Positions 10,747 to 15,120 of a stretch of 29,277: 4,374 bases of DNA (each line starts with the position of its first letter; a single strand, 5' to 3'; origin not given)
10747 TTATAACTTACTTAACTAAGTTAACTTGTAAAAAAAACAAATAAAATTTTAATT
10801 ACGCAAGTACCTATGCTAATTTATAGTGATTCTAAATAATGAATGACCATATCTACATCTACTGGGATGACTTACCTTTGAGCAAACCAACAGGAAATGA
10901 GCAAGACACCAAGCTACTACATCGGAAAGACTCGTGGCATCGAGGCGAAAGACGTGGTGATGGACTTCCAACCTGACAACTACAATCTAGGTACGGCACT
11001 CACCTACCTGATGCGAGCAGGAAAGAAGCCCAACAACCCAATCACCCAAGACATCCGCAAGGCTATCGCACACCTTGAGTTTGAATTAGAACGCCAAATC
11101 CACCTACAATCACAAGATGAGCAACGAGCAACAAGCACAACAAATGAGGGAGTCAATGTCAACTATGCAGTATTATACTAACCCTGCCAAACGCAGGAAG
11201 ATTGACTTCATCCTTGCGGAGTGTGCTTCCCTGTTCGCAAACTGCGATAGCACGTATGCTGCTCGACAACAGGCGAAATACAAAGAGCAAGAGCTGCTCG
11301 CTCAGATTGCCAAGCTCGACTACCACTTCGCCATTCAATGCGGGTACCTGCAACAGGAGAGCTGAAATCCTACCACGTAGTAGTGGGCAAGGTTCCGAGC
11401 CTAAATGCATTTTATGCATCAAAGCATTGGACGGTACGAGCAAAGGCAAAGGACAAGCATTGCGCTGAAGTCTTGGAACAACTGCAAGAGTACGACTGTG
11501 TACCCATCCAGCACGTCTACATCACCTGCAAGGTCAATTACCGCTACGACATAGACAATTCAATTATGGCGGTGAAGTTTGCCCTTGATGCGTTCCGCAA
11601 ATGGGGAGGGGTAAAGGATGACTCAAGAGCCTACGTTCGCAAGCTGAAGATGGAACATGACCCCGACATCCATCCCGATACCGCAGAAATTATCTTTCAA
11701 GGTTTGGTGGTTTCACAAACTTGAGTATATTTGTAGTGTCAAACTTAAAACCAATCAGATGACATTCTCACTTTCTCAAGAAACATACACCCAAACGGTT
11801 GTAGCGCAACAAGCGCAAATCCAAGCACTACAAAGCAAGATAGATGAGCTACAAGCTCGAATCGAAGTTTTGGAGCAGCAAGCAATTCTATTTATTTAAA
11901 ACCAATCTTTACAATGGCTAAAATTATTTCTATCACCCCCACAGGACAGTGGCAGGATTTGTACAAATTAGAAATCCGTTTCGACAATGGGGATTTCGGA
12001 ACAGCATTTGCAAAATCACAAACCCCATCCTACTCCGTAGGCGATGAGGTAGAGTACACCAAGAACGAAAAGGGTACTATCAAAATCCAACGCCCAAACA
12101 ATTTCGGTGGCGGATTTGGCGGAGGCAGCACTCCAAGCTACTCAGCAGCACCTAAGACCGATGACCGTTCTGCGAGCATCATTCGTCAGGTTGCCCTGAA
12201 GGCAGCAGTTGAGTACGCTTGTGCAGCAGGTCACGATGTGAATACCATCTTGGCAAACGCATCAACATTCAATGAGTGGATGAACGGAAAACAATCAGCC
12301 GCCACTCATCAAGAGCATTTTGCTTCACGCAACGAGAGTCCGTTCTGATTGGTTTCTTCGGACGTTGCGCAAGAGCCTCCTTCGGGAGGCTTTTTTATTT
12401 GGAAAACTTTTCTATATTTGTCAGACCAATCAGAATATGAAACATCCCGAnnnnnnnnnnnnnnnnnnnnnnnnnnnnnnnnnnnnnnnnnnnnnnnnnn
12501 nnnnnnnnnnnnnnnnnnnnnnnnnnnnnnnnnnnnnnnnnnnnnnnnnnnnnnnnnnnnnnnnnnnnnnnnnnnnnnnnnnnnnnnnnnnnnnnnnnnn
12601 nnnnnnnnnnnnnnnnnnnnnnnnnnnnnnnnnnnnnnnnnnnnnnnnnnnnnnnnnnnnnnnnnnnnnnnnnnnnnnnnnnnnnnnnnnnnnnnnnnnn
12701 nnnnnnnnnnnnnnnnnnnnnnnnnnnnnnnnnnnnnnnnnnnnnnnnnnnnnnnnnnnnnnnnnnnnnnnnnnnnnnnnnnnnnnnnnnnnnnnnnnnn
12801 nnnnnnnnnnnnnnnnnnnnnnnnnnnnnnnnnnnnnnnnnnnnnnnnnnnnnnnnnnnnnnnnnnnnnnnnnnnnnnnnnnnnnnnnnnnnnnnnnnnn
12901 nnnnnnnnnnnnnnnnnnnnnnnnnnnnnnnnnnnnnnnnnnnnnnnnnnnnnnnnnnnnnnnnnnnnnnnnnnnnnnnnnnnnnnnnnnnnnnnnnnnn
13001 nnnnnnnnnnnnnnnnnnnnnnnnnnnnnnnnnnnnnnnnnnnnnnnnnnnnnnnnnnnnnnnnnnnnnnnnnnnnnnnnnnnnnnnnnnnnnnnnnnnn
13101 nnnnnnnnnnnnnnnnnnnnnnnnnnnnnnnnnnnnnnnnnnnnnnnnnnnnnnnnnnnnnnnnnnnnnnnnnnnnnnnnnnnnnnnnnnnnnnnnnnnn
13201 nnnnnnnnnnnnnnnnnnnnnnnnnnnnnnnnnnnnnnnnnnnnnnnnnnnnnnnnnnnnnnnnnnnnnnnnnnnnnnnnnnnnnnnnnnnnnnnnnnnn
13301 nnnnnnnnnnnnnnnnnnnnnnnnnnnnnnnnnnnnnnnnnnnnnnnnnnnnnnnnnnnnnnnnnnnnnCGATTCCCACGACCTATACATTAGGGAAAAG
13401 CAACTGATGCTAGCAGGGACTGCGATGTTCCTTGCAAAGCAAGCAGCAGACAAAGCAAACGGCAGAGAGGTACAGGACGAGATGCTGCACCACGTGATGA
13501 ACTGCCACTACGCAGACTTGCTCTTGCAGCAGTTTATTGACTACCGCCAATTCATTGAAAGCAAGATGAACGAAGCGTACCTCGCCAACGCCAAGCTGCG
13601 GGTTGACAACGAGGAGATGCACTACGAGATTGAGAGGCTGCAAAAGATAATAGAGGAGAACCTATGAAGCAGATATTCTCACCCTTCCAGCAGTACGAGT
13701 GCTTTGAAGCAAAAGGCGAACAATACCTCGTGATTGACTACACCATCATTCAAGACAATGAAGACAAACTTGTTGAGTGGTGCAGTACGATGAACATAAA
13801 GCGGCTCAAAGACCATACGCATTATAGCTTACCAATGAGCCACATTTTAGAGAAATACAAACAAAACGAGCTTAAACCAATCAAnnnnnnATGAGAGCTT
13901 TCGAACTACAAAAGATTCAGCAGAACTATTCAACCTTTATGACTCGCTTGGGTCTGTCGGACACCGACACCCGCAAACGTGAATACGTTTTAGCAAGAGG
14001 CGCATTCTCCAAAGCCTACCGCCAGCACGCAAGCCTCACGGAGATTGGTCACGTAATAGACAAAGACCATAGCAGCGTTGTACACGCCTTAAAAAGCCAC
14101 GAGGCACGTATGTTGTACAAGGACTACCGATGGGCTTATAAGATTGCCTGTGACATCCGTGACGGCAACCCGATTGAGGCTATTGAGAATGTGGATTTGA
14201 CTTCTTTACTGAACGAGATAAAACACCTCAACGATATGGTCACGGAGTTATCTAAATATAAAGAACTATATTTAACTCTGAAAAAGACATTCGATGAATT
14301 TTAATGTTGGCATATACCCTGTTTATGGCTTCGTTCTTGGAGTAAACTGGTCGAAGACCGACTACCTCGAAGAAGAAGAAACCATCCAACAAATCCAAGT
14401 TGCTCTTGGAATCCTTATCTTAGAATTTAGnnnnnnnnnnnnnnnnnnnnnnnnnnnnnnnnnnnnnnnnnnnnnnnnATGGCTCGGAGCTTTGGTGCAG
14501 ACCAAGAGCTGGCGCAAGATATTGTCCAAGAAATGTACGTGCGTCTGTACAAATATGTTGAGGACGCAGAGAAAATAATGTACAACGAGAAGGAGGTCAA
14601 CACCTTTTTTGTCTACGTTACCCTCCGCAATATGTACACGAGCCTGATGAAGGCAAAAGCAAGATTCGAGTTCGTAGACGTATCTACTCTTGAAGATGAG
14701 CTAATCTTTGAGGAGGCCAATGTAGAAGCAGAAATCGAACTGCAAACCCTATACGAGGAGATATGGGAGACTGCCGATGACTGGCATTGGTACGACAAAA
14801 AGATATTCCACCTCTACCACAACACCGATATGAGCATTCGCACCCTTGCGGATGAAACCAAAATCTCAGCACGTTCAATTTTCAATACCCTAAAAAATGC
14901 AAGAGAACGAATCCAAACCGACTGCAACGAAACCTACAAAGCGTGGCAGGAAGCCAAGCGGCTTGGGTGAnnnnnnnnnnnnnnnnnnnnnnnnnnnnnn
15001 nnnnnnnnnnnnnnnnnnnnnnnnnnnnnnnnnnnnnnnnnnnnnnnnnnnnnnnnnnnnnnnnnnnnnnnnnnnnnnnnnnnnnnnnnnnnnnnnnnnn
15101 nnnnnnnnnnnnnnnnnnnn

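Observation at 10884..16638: Conserved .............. leader motif abutting the start codons of early genes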

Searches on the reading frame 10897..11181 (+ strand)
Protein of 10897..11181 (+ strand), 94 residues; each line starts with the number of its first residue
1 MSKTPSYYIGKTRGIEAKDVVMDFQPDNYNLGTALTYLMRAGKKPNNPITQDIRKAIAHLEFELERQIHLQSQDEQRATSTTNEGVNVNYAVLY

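Call 10: search_protein_families(library=pfam, proteins=[window:10897-11181:+], max_evalue=0.01)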
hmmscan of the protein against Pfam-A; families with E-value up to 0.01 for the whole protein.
window:10897-11181:+ (94 aa): 1 family
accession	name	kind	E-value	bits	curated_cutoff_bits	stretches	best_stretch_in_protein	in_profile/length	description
PF11753.13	DUF3310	-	0.00033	21.1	24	1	3-57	2-56/60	Protein of unknwon function (DUF3310)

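Call 11: search_protein_families(library=phrogs, proteins=[window:10897-11181:+], max_evalue=0.001)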
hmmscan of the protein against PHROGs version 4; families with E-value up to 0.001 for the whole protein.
window:10897-11181:+ (94 aa): 10 families
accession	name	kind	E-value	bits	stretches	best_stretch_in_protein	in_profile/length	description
phrog_236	-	other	6.7e-13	50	1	2-70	241-308/431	nucleotide kinase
phrog_11324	-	other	8.8e-07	30.5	1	4-79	13-83/139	nucleotide kinase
phrog_4897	-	other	1e-06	30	1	5-66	118-179/186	kinase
phrog_1689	-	other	2.2e-06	28.7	1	2-65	167-232/243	nucleotide kinase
phrog_26005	-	unknown function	3.4e-06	27.7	1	4-66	246-305/310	-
phrog_25460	-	unknown function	2.6e-05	25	1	3-67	78-140/144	-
phrog_1225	-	unknown function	9.9e-05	23.8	1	3-57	10-67/178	-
phrog_4472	-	other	0.00044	21.2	1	27-71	37-81/100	nucleotide kinase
phrog_2387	-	other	0.00082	20.6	1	4-74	8-78/147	nucleotide kinase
phrog_5839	-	unknown function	0.00083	20.4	1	15-70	17-70/128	-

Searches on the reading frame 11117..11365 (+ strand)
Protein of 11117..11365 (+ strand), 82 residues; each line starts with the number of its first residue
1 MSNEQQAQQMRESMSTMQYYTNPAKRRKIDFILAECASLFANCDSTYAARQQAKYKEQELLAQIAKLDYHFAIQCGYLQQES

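Call 93: search_protein_families(library=pfam, proteins=[window:11117-11365:+], max_evalue=0.01)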
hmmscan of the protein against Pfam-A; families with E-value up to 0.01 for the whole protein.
window:11117-11365:+ (82 aa): 0 families

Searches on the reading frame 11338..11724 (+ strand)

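Call 10: search_protein_families(library=pfam, proteins=[window:11338-11724:+], max_evalue=0.01)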
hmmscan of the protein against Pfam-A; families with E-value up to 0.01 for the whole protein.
window:11338-11724:+ (128 aa): 0 families

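Call 11: search_protein_families(library=phrogs, proteins=[window:11338-11724:+], max_evalue=0.001)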
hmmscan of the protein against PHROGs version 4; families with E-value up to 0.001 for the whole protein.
window:11338-11724:+ (128 aa): 3 families
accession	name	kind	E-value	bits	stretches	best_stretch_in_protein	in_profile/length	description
phrog_1682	-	DNA, RNA and nucleotide metabolism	1.7e-08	35.1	1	16-107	34-129/387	RusA-like Holliday junction resolvase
phrog_4632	-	DNA, RNA and nucleotide metabolism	1.3e-07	32.6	1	21-86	40-106/171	RusA-like Holliday junction resolvase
phrog_34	-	DNA, RNA and nucleotide metabolism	1.3e-05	26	1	20-114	83-185/259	RusA-like Holliday junction resolvase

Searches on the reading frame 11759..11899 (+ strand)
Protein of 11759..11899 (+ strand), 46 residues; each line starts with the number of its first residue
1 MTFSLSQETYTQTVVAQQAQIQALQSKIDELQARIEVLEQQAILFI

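Call 10: search_protein_families(library=pfam, proteins=[window:11759-11899:+], max_evalue=0.01)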
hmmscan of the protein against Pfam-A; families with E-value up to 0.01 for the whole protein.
window:11759-11899:+ (46 aa): 4 families
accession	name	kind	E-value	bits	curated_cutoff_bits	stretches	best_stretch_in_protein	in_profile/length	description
PF25014.1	NET2A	-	0.00025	21.4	33.1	1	13-41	147-175/235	NET2A-like domain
PF04977.20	DivIC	-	0.00026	21.2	28.9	1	12-42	17-47/80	Septum formation initiator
PF08702.15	Fib_alpha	-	0.0015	19.1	29.9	1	7-41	90-124/143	Fibrinogen alpha/beta chain family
PF16331.10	TolA_bind_tri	-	0.0031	18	30.1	1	11-41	17-47/76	TolA binding protein trimerisation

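Call 11: search_protein_families(library=phrogs, proteins=[window:11759-11899:+], max_evalue=0.001)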
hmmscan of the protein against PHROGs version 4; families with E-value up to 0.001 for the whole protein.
window:11759-11899:+ (46 aa): 0 families

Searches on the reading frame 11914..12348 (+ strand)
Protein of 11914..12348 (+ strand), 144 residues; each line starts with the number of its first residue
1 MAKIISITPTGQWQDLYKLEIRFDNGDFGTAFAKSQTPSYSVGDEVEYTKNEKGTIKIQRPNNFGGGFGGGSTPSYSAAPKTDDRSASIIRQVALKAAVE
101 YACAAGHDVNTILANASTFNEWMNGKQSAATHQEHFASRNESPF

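Call 10: search_protein_families(library=pfam, proteins=[window:11914-12348:+], max_evalue=0.01)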
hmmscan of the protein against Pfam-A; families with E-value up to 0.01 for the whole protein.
window:11914-12348:+ (144 aa): 0 families

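Call 11: search_protein_families(library=phrogs, proteins=[window:11914-12348:+], max_evalue=0.001)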
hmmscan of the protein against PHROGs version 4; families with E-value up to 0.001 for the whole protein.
window:11914-12348:+ (144 aa): 0 families

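Call 73: search_solved_structures(query=window:11914-12348:+, max_evalue=1)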
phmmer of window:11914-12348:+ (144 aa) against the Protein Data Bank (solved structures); distinct sequences matched with E-value up to 1: 1.
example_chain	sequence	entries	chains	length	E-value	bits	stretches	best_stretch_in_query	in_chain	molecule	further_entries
8s5z_B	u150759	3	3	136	0.71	13.1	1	83-135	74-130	Nb3.3 | Nanobody 3.3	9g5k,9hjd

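Call 89: find_homologous_proteins(query=window:11914-12348:+, max_evalue=0.001)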
Query window:11914-12348:+ (144 aa): 153 proteins with E <= 0.001 among 168 candidates; the best 120 are listed.
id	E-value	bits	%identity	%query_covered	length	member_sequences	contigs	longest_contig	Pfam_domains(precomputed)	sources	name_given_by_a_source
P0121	9.9e-89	312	97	100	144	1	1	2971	-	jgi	jgi:hypothetical protein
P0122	7.2e-88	310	97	100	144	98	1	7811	-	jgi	jgi:hypothetical protein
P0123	2.7e-87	308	95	100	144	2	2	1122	-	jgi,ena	jgi:hypothetical protein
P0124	2.9e-85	301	93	100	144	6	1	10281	-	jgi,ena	jgi:hypothetical protein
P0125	6.3e-85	300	92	100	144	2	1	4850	-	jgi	jgi:hypothetical protein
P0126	1.6e-83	295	92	100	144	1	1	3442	-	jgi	jgi:hypothetical protein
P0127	4.2e-83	294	92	100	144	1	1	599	-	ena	-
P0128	1.3e-75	270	82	100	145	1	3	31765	-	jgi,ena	jgi:hypothetical protein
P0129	1.5e-75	270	84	100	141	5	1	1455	-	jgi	jgi:hypothetical protein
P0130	3.3e-75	269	82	100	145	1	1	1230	-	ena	-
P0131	3.0e-73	262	85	100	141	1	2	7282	-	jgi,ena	-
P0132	5.4e-72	258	82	100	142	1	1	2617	-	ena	-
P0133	1.8e-71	256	81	100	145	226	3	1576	-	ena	-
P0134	3.8e-71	255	84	100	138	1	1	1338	-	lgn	-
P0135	1.4e-70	254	79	100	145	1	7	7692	-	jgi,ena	jgi:hypothetical protein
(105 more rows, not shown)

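Call 95: predict_structure(alignment_id=A3)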
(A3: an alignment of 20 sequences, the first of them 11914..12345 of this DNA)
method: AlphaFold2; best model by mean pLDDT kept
length: 144 residues; sequences in the alignment: 20
mean_pLDDT: 72.5   pTM: 0.39
mean pLDDT of the five models: 72.5, 72.0, 71.0, 70.3, 68.1
residues with pLDDT >= 90: 13; 70-90: 86; 50-70: 22; < 50: 23
segments of 3 or more residues with pLDDT < 50: 62-82
pLDDT, mean of each block of 10 residues (from residue 1): 87 85 90 81 86 83 36 35 66 84 83 82 67 60 45
secondary structure, 60 per line:
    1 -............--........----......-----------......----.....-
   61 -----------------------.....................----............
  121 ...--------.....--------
elements in order: E2-13 E16-23 E28-33 E45-50 E55-59 H84-104 H109-123 H132-136

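Call 97: fold_search(model_id=the predicted structure, library=pdb)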
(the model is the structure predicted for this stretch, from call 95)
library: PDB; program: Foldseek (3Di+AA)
matches with E <= 10: 646; with E <= 0.001: 0
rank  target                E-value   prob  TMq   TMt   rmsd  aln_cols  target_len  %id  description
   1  9a5a_A                6.6e-02  0.51  0.25  0.27  18.0       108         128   14  Integrative model of YABR-IF3 by crosslinking MS and deep learning (released 2024-09-18)
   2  1ts2_A                8.9e-02  0.69  0.20  0.16   6.1        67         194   12  T128A MUTANT OF TOXIC SHOCK SYNDROME TOXIN-1 FROM S. AUREUS (released 1998-12-16)
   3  1ts4_A                1.0e-01  0.63  0.20  0.15   6.3        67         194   13  Q139K MUTANT OF TOXIC SHOCK SYNDROME TOXIN-1 FROM S. AUREUS (released 1998-12-16)
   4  7pyt_A                1.1e-01  0.80  0.26  0.28   6.0        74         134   15  Benzoylsuccinyl-CoA thiolase with coenzyme A (released 2022-04-06)
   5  1qil_A                1.1e-01  0.63  0.20  0.15   6.2        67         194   12  INACTIVE MUTANT TOXIC SHOCK SYNDROME TOXIN-1 AT 2.5 A (released 1997-08-12)
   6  9nb9_A                1.3e-01  0.23  0.23  0.19  14.4       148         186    7  Viral protein DP71L in complex with phosphorylated eIF2alpha (NTD) and protein phosphatase 1A (D64A), stabilized by G- (released 2025-07-09)
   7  9hve_K                1.4e-01  0.20  0.22  0.13  13.9       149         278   11  Native human eIF2-eIF2B complex (released 2025-11-19)
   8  8oz0_D                1.5e-01  0.21  0.24  0.14  14.6       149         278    9  Structure of a human 48S translation initiation complex with eIF4F and eIF4A (released 2024-02-07)
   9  7pkq_q                1.5e-01  0.16  0.20  0.20  17.2       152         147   12  Small subunit of the Chlamydomonas reinhardtii mitoribosome (released 2023-06-14)
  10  6esq_E                1.8e-01  0.33  0.21  0.24   6.8        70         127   14  Structure of the acetoacetyl-CoA thiolase/HMG-CoA synthase complex from Methanothermococcus thermolithotrophicus soake (released 2018-03-14)
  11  7syr_j                2.0e-01  0.18  0.22  0.19  14.4       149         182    9  Structure of the wt IRES eIF2-containing 48S initiation complex, closed conformation. Structure 12(wt). (released 2022-07-27)
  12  6esq_F                2.1e-01  0.33  0.21  0.23   7.1        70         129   16  Structure of the acetoacetyl-CoA thiolase/HMG-CoA synthase complex from Methanothermococcus thermolithotrophicus soake (released 2018-03-14)
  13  2a19_A                2.2e-01  0.21  0.22  0.20  12.9       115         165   11  PKR kinase domain- eIF2alpha- AMP-PNP complex. (released 2005-09-27)
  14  4l5t_A                2.5e-01  0.35  0.21  0.18   6.1        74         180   14  Crystal structure of the tetrameric p202 HIN2 (released 2013-07-31)
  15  5lhy_1                2.5e-01  0.21  0.16  0.26  15.8        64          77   11  PB3 Domain of Human PLK4 (apo) (released 2017-03-01)
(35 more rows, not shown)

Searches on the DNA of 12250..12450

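Call 51: search_rna_families(source=window, start=12250, end=12450, threshold=evalue, max_evalue=10)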
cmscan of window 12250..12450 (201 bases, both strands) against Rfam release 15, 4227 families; matches with E-value up to 10: 16.
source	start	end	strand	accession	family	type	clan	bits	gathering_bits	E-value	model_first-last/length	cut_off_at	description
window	12307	12399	+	RF01859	Phe_leader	Cis-reg; leader;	-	23.9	55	0.04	1-125/125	no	Phenylalanine leader peptide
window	12331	12395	+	RF01386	isrB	Gene; sRNA;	-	20.9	35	0.07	1-87/87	no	isrB Hfq binding RNA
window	12326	12400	+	RF02435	SpF41_sRNA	Gene; sRNA;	-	20.5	52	0.38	1-105/105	no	Streptococcus sRNA SpF41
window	12308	12395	+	RF02144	rsmX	Gene;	CL00106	19.3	56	0.088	1-114/114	no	rsmX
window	12329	12407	+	RF02502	Atu_C8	Gene; sRNA;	-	19.3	50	0.13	1-122/122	no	Rhizobiales sRNA Atu_C8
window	12368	12404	-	RF01359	CRISPR-DR46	Gene; CRISPR;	-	19.3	50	0.95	1-38/38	no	CRISPR RNA direct repeat element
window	12368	12410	+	RF02433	SpF36_sRNA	Gene; sRNA;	-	18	48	4.1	1-51/51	no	Streptococcus sRNA SpF36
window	12371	12406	-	RF02064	STnc370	Gene; sRNA;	-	17.6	54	7.1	27-64/71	no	Enterobacterial sRNA STnc370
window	12363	12442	-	RF02059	STnc50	Gene; sRNA;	-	17.2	55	1.5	1-84/84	no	Salmonella enterica sRNA STnc40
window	12390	12423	-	RF02098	DGCR5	Gene; lncRNA;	-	15.8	50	0.98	6-49/49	no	DiGeorge syndrome critical region gene 5 conserved region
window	12372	12422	-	RF02844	RefA9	Gene; antisense;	-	14.6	49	7.1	1-64/64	no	Enterococcus sRNA A9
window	12261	12318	-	RF03695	MIR6151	Gene; miRNA;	-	11.8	71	7.8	1-71/71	no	MIR6151 microRNA precursor family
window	12373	12440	-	RF02236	asX2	Gene; sRNA;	-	11.5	70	6.3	1-87/87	no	Xanthomonas sRNA asX2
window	12428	12442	-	RF01515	Afu_514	Gene; snRNA; snoRNA; CD-box;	-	10.9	39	7.4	92-106/106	no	A. fumigatus snoRNA Afu_514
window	12372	12401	-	RF02503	Atu_C9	Gene; sRNA;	-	8.2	40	2.9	155-192/192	no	Rhizobiales sRNA Atu_C9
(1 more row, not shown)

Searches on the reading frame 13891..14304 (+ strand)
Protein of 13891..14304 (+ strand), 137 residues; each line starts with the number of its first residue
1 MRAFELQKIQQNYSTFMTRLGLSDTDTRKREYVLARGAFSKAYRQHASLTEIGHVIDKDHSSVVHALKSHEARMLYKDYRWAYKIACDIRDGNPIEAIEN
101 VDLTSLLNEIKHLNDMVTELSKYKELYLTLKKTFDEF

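Call 10: search_protein_families(library=pfam, proteins=[window:13891-14304:+], max_evalue=0.01)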
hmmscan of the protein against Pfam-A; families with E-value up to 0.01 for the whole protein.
window:13891-14304:+ (137 aa): 1 family
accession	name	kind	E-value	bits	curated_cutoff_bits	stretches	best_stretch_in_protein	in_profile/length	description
PF08299.17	Bac_DnaA_C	-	2.7e-06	27.7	31.5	1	26-68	22-67/69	Bacterial dnaA protein helix-turn-helix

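Call 11: search_protein_families(library=phrogs, proteins=[window:13891-14304:+], max_evalue=0.001)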
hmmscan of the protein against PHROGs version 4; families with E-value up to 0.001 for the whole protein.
window:13891-14304:+ (137 aa): 0 families

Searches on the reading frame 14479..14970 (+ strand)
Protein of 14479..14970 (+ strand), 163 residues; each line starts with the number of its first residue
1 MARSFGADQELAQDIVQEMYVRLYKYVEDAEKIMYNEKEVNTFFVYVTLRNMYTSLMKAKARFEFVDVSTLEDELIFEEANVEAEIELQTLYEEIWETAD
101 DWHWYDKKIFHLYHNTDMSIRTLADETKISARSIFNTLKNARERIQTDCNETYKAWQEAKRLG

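Call 10: search_protein_families(library=pfam, proteins=[window:14479-14970:+], max_evalue=0.01)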
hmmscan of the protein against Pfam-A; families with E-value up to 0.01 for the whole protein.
window:14479-14970:+ (163 aa): 3 families
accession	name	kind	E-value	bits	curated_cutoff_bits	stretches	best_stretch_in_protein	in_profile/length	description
PF04542.20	Sigma70_r2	-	0.00071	19.8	24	1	2-32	13-45/71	Sigma-70 region 2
PF04297.20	UPF0122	-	0.001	19.7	22.7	1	107-143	23-59/101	Putative helix-turn-helix protein, YlxM / p13 like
PF06183.18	DinI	-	0.0081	16.9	24.2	0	88-102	48-62/63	DinI-like family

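Call 11: search_protein_families(library=phrogs, proteins=[window:14479-14970:+], max_evalue=0.001)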
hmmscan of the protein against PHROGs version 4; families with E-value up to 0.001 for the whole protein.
window:14479-14970:+ (163 aa): 2 families
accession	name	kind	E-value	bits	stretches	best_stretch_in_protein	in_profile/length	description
phrog_1740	-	transcription regulation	7.9e-06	25.6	1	6-147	77-214/567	RNA polymerase sigma factor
phrog_1190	-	transcription regulation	0.00096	20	0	106-151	116-161/167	RNA polymerase sigma factor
